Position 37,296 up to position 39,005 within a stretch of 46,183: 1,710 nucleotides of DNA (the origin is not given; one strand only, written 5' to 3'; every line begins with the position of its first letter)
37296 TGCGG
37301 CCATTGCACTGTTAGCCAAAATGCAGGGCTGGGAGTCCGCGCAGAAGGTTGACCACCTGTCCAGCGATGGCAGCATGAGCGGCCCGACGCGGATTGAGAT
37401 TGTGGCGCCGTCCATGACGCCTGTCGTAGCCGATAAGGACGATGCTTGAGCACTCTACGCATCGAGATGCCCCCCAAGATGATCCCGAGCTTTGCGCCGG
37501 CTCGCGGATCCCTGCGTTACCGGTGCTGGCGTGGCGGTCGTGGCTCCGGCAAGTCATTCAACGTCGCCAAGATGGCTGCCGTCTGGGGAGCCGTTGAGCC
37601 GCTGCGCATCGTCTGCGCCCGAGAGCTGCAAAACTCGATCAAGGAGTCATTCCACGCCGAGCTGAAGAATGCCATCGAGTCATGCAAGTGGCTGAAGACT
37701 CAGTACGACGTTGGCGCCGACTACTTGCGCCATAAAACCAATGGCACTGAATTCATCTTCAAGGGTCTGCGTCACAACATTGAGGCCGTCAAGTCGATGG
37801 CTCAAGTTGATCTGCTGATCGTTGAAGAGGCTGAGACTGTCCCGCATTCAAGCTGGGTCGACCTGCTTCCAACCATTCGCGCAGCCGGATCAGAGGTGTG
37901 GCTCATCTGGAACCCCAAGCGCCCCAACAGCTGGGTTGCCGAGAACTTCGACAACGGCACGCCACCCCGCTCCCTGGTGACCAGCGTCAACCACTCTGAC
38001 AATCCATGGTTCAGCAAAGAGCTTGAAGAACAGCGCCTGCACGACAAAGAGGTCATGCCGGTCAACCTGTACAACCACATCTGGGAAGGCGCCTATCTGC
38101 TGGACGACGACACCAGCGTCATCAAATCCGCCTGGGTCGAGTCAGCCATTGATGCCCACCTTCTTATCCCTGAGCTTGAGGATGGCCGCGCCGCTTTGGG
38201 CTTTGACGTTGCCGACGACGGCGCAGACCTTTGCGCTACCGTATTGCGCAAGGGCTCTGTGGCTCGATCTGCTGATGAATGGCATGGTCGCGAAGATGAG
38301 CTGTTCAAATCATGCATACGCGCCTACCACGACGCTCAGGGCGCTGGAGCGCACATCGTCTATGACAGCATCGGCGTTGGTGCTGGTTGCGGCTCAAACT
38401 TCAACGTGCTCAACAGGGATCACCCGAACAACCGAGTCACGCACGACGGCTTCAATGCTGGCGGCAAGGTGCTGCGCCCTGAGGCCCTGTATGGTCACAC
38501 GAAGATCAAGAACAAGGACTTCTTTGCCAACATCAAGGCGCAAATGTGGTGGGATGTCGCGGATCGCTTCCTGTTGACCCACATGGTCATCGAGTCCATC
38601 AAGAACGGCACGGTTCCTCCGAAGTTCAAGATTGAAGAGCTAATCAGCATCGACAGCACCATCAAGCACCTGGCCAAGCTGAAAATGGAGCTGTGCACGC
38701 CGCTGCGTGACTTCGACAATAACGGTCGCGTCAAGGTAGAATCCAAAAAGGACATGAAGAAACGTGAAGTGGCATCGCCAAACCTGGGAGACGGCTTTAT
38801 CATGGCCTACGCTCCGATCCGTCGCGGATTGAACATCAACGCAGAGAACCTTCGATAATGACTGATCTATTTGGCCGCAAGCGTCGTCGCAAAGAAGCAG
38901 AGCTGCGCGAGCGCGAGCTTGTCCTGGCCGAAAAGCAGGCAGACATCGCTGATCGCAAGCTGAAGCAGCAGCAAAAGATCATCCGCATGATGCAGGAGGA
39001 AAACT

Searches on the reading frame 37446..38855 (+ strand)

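Call 40: search_protein_families(library=phrogs, proteins=[window:37446-38855:+], max_evalue=0.001)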
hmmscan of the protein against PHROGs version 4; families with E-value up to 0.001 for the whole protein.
window:37446-38855:+ (470 aa): 3 families
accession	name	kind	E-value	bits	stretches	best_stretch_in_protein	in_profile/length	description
phrog_3717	-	head and packaging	6.1e-55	187.6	1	9-237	8-244/277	terminase large subunit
phrog_2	-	head and packaging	1.2e-42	147.6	1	24-464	278-599/807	terminase large subunit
phrog_8711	-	head and packaging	3.1e-06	28.2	1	24-78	26-81/89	terminase large subunit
